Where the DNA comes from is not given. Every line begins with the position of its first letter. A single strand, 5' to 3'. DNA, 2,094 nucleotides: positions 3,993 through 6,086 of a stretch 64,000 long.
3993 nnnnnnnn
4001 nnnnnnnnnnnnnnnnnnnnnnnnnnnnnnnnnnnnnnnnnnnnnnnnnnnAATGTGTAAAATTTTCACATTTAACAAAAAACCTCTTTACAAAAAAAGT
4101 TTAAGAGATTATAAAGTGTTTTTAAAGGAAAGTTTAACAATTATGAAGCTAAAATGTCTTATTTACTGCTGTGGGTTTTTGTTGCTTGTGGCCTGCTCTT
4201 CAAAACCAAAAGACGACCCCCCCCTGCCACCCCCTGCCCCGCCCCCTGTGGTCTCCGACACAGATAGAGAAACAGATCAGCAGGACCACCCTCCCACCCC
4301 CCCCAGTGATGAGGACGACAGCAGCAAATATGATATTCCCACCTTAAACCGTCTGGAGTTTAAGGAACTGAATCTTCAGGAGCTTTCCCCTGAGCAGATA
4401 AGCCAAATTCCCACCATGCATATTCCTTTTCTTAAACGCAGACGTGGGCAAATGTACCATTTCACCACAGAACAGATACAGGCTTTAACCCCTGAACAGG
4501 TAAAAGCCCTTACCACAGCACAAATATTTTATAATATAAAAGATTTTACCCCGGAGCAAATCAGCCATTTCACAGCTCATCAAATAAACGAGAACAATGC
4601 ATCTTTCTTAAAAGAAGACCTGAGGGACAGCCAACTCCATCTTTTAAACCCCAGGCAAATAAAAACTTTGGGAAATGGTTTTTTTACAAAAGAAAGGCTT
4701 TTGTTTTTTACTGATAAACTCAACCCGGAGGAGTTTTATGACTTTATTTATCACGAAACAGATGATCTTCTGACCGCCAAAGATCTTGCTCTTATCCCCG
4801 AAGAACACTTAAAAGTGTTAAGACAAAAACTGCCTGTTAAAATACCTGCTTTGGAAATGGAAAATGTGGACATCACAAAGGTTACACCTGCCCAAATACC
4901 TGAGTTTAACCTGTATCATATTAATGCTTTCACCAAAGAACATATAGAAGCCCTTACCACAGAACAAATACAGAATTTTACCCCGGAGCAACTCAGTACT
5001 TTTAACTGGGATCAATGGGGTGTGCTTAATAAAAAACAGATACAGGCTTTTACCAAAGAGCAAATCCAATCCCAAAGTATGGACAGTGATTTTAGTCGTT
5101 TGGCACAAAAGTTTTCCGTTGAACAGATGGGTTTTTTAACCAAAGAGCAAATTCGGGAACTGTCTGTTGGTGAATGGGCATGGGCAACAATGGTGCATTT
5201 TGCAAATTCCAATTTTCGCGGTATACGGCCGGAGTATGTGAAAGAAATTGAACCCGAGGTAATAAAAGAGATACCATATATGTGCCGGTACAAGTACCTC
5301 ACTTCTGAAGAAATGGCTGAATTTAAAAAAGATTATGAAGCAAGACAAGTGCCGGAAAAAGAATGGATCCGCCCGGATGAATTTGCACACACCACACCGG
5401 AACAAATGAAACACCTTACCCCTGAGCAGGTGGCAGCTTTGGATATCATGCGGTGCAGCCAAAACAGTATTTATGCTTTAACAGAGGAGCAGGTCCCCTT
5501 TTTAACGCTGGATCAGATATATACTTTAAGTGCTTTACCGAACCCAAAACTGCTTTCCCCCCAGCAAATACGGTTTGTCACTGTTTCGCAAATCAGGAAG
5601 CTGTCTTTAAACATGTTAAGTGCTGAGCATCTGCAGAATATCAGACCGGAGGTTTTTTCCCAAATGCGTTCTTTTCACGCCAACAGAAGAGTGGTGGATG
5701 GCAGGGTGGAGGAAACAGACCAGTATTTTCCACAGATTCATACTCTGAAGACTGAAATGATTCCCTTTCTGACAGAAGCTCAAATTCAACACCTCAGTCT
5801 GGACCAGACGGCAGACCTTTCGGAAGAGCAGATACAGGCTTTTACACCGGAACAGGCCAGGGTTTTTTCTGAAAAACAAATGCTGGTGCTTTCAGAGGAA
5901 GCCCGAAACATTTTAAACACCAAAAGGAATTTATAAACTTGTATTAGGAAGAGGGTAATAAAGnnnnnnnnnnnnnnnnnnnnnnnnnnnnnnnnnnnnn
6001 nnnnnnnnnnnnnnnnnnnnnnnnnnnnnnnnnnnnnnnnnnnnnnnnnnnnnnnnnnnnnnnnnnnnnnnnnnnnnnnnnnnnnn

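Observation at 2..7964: Operon-like trio of a giant coiled-coil/hydrophobic protein and two TxEQI-repeat lipoproteins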

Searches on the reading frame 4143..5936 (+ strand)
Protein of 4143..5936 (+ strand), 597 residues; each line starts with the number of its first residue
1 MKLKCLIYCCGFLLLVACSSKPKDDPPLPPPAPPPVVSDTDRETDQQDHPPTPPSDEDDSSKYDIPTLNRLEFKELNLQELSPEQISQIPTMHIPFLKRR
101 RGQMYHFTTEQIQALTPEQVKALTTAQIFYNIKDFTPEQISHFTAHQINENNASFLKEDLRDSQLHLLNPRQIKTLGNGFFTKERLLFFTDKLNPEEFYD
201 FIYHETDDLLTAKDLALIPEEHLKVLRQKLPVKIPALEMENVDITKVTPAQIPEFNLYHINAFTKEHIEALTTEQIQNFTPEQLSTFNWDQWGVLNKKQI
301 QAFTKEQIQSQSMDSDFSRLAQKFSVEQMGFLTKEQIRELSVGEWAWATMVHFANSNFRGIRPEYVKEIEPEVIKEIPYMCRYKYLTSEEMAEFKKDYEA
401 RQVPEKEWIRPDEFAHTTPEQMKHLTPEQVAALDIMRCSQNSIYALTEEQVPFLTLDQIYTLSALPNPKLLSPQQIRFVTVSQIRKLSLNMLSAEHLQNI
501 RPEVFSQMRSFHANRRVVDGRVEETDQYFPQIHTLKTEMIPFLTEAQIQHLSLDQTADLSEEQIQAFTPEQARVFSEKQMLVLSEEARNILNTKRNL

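Call 7: search_protein_families(library=pfam, proteins=[window:4143-5936:+], max_evalue=1)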
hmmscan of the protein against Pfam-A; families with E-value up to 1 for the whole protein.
window:4143-5936:+ (597 aa): 3 families
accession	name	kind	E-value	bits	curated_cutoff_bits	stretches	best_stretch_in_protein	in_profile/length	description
PF20080.4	ALTTAQ_rpt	-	4.7e-20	71.4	26.4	5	108-127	13-32/38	ALTTAQ repeat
PF14261.11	DUF4351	-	8.1e-05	23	25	0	97-126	16-45/59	Domain of unknown function (DUF4351)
PF08541.16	ACP_syn_III_C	-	0.79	10.4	26.6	0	134-160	5-31/90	3-Oxoacyl-[acyl-carrier-protein (ACP)] synthase III C terminal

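Call 8: search_protein_families(library=ncbifam, proteins=[window:4143-5936:+], max_evalue=1)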
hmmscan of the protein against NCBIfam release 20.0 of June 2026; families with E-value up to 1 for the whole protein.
window:4143-5936:+ (597 aa): 1 family
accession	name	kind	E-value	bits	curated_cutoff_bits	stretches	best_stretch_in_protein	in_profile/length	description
NF046062.1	citrull_CtlX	equivalog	0.0015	17.7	334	0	201-287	182-269/299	citrulline utilization hydrolase CtlX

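Call 10: find_encoding_contigs(protein=window:4143-5936:+, flank=10000, max_places=6)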
Protein window:4143-5936:+ (597 aa): no gene with exactly this product is on record in the collection.

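Call 22: find_homologous_proteins(query=window:4143-5936:+)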
Query window:4143-5936:+ (597 aa): 31 proteins with E <= 0.001 among 8000 candidates.
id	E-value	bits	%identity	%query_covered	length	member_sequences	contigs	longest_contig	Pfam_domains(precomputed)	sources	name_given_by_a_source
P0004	0.0e+0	1345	100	100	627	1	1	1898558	PF20080.5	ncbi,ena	-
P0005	2.9e-93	332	37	99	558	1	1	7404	PF20080.5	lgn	-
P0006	9.8e-24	102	26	87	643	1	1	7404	PF20080.5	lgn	-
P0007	1.2e-21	95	24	85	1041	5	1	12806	PF20080.5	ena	-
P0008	8.8e-19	86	24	92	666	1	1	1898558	PF20080.5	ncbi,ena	-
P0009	1.5e-16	79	24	60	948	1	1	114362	PF20080.5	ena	-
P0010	4.1e-16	77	23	85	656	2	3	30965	PF20080.5,PF15335.12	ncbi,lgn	-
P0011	2.4e-15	75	25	42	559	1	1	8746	PF20080.5,PF26745.1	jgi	-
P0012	7.5e-15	73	25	68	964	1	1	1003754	PF20080.5,PF15335.12,PF13646.13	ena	-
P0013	2.0e-12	65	23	52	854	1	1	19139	PF20080.5,PF15335.12,PF13646.13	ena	-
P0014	5.9e-12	63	30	43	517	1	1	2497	PF20080.5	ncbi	-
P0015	4.0e-11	61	23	58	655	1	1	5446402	PF20080.5,PF15524.12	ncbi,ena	-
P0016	1.3e-9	56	22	99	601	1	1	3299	PF20080.5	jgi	-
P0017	2.4e-9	55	24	84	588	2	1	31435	PF20080.5,PF10109.16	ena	-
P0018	1.0e-8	53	25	47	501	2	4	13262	PF20080.5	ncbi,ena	-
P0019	2.3e-8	51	21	85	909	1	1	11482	PF20080.5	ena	-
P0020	3.0e-8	51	23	82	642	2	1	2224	PF20080.5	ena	-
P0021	3.7e-8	51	24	85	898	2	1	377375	PF20080.5,PF26745.1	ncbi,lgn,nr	nr:hypothetical protein [uncultured Rhodoferax sp.]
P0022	7.4e-8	50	26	54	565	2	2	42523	PF20080.5,PF15335.12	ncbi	-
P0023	9.4e-8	49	23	82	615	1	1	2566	PF20080.5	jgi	jgi:hypothetical protein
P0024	1.0e-7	49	23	82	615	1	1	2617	PF20080.5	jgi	jgi:hypothetical protein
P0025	1.0e-7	49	24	52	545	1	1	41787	PF20080.5,PF07963.18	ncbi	-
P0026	2.1e-6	45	25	54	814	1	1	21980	PF00226.37,PF20080.5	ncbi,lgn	-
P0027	5.4e-6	44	26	34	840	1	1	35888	PF20080.5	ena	-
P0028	1.2e-5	43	29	30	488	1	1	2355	PF20080.5,PF07603.18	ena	-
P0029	2.3e-5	42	23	87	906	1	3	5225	PF20080.5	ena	-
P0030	2.4e-5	42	27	29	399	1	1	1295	PF20080.5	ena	-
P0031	1.0e-4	39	22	58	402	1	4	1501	PF20080.5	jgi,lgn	-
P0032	1.3e-4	39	23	57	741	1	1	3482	PF18886.7,PF20080.5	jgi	jgi:hypothetical protein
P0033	1.3e-4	39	24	89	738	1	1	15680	PF20080.5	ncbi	-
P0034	2.5e-4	38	33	21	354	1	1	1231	PF20080.5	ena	-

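Call 23: find_encoding_contigs(protein=P0005, flank=10000, max_places=4)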
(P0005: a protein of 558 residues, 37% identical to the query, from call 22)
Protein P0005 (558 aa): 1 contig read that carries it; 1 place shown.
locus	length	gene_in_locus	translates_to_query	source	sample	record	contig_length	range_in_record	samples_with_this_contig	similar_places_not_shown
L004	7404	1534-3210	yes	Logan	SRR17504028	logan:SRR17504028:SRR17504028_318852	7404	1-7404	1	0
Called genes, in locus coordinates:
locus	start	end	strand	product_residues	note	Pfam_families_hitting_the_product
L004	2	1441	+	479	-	?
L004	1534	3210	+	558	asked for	PF20080:ALTTAQ_rpt (faint)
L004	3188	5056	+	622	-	-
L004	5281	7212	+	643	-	PF20080:ALTTAQ_rpt (faint)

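Call 24: find_encoding_contigs(protein=P0004, flank=10000, max_places=4)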
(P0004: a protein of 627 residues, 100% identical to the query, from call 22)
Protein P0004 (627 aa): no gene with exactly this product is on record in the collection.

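Call 33: search_solved_structures(query=window:4143-5936:+, max_evalue=1)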
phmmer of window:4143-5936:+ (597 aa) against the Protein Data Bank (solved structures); distinct sequences matched with E-value up to 1: 1.
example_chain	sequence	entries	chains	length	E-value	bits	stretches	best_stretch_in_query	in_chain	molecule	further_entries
9zem_A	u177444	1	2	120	1.9e-09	40.1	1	399-490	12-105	HeliScrew4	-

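Call 40: search_protein_families(library=phrogs, proteins=[window:4143-5936:+], max_evalue=0.1)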
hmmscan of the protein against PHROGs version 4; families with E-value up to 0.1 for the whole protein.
window:4143-5936:+ (597 aa): 9 families
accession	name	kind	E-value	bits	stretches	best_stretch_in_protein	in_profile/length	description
phrog_2130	-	unknown function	1.1e-06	29.6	1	294-341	136-183/195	-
phrog_34970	-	unknown function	6.5e-06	27.4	0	96-133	4-41/90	-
phrog_35718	-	unknown function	0.0026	18.9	0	268-288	16-36/73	-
phrog_21164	-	unknown function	0.0075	17.5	0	78-97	53-72/85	-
phrog_7443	-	unknown function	0.008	17.7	0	411-433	28-50/73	-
phrog_33075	-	unknown function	0.029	15.5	0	378-439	34-94/128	-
phrog_10510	-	unknown function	0.035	15.4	0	415-433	28-46/69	-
phrog_456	-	lysis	0.047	14.4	1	1-64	9-66/102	Rz-like spanin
phrog_812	-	lysis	0.065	14.4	0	6-37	5-39/102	Rz-like spanin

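Call 60: search_protein_families(library=pfam, proteins=[L004:3188-5056:+], max_evalue=0.01)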
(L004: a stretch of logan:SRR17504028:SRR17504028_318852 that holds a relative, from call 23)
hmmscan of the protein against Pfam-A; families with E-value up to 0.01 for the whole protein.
L004:3188-5056:+ (622 aa): 3 families
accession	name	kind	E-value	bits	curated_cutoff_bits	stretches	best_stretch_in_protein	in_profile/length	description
PF20080.4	ALTTAQ_rpt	-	3.3e-18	65.5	26.4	0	74-101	9-36/38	ALTTAQ repeat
PF15335.11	CAAP1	-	6.7e-08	33.3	25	0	52-91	21-60/63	Caspase activity and apoptosis inhibitor 1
PF14261.11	DUF4351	-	0.0061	17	25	0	401-430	27-55/59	Domain of unknown function (DUF4351)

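Call 76: predict_structure(alignment_id=A6)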
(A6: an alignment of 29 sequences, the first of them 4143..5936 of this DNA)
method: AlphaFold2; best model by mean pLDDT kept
length: 597 residues; sequences in the alignment: 29
mean_pLDDT: 77.0   pTM: 0.57
mean pLDDT of the five models: 77.0, 76.4, 75.5, 75.1, 74.7
residues with pLDDT >= 90: 175; 70-90: 245; 50-70: 107; < 50: 70
segments of 3 or more residues with pLDDT < 50: 26-58, 151-176, 312-318
pLDDT, mean of each block of 10 residues (from residue 1): 77 79 47 39 34 44 73 81 89 74 74 88 74 76 63 45 44 49 75 79 72 89 91 90 93 93 93 94 84 86 77 49 68 75 63 67 85 73 64 70 63 70 93 86 93 92 79 94 87 92 90 71 67 91 97 93 97 97 96 95
secondary structure, 60 per line:
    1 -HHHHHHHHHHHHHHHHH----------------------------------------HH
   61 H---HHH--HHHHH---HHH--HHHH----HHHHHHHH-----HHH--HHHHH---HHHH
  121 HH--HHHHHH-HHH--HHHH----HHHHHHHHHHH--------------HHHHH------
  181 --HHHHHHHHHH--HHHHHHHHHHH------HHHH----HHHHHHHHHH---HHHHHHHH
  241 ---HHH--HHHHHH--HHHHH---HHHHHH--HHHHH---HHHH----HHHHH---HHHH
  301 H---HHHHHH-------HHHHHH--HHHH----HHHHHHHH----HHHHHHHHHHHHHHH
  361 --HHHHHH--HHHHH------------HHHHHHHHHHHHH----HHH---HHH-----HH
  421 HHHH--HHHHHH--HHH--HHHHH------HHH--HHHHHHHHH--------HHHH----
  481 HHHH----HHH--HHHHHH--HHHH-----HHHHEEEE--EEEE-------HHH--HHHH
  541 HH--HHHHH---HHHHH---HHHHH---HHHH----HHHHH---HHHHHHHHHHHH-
elements in order: H2-18 H70-74 H83-86 H91-98 H109-113 H117-122 H125-130 H137-140 H145-155 H170-174 H183-192 H195-205 H212-215 H220-229 H233-240 H249-254 H257-261 H265-270 H273-277 H281-284 H289-293 H297-301 H305-310 H318-323 H326-329 H334-341 H346-360 H363-368 H371-375 H388-400 H419-424 H427-432 H440-444 H456-464 H473-476 H481-484 H494-499 H502-505 H511-514 E515-518 E521-524 H537-542 H545-549 H553-557 H561-565 H569-572 H577-581 H585-596

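Call 78: fold_search(model_id=the predicted structure, library=pdb)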
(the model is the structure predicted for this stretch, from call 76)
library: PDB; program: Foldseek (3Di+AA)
matches with E <= 10: 380; with E <= 0.001: 0
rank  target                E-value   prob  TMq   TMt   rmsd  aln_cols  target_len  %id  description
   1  8fnc_8                7.5e-03  0.75  0.12  0.13  26.9       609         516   13  Cryo-EM structure of RNase-treated RESC-C in trypanosomal RNA editing (released 2023-07-19)
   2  8cws_A                1.4e-02  0.41  0.09  0.11  21.4       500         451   11  Accurate computational design of genetically encoded 3D protein crystals (released 2023-11-01)
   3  4a3v_C                1.5e-02  0.77  0.14  0.17  28.0       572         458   10  yeast regulatory particle proteasome assembly chaperone Hsm3 in complex with Rpt1 C-terminal fragment (released 2012-04-11)
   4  8cwy_A                2.2e-02  0.35  0.09  0.10  21.6       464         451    9  Accurate computational design of genetically encoded 3D protein crystals (released 2023-11-01)
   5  7ued_M                4.4e-02  0.91  0.14  0.24  14.7       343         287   12  Crystal structure of full length mesothelin bound with MORAb-009 Fab (released 2023-02-01)
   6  8fni_9                5.3e-02  0.35  0.12  0.10  29.6       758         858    9  Cryo-EM structure of RNase-treated RESC-B in trypanosomal RNA editing (released 2023-07-19)
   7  8cxc_M                5.7e-02  0.84  0.15  0.24  14.5       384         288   11  Novel Anti-Mesothelin Antibodies Enable Crystallography of the Intact Mesothelin Ectodo- main and Engineering of Poten (released 2023-06-07)
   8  9i05_Xj               5.9e-02  0.63  0.15  0.16  29.7       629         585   11  Cryo-EM structure of the large subunit of the mitochondrial ribosome from Toxoplasma gondii (released 2025-06-11)
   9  8fn4_4                7.6e-02  0.57  0.16  0.13  25.8       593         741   12  Cryo-EM structure of RNase-treated RESC-A in trypanosomal RNA editing (released 2023-07-19)
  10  8cx3_B                9.9e-02  0.94  0.16  0.29  11.8       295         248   13  Crystal structure of full-length mesothelin (released 2023-02-01)
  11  7pks_p                9.9e-02  0.60  0.19  0.19  23.5       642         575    9  Structural basis of Integrator-mediated transcription regulation (released 2021-12-08)
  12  3opb_A                9.9e-02  0.47  0.17  0.15  23.5       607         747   11  Crystal structure of She4p (released 2010-12-01)
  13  9qop_A                1.0e-01  0.30  0.14  0.11  24.0       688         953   11  Binary complex of human Importin-9 with one homodimer of Akirin-2 (released 2026-01-28)
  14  3w3t                  1.1e-01  0.30  0.13  0.09  25.3       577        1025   12  Crystal structure of Kap121p (released 2013-04-10)
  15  4djs_A                1.1e-01  0.54  0.17  0.19  19.1       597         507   13  Structure of beta-catenin in complex with a stapled peptide inhibitor (released 2012-10-17)
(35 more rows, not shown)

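Call 94: search_protein_families(library=padloc, proteins=[window:4143-5936:+], max_evalue=0.01)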
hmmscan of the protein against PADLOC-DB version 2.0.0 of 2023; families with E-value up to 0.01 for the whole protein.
window:4143-5936:+ (597 aa): 0 families
